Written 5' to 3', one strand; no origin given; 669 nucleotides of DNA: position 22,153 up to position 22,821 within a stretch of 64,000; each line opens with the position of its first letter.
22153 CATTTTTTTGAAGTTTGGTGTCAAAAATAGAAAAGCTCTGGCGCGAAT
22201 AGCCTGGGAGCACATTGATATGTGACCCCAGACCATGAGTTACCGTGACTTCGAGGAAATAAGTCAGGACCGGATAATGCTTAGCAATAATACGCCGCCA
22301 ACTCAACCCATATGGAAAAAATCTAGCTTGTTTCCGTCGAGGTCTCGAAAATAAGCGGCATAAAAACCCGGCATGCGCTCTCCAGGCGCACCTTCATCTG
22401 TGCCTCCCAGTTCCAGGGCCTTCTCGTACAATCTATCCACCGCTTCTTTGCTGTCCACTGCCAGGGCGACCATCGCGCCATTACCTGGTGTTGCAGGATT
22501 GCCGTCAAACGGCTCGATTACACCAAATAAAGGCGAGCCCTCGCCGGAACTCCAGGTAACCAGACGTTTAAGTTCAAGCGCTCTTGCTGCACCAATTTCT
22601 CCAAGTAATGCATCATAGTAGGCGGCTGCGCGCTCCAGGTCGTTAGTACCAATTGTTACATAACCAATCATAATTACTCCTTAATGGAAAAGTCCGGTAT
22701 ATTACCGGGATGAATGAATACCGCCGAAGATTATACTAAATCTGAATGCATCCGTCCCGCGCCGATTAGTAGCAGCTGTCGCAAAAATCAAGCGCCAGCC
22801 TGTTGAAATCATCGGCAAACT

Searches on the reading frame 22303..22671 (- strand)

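Call 5: search_protein_families(library=pfam, proteins=[window:22303-22671:-], max_evalue=0.01)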
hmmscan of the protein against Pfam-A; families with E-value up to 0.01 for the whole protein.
window:22303-22671:- (122 aa): 2 families
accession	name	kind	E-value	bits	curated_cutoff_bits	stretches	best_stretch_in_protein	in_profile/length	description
PF00903.31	Glyoxalase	-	2.4e-08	34.8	20.6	1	2-118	2-121/121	Glyoxalase/Bleomycin resistance protein/Dioxygenase superfamily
PF18029.7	Glyoxalase_6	-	6.3e-05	24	23.6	1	5-117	2-104/106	Glyoxalase-like domain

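Call 43: search_protein_families(library=ncbifam, proteins=[window:22303-22671:-], max_evalue=0.00001)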
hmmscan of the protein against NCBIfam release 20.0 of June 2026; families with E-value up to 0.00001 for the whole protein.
window:22303-22671:- (122 aa): 0 families
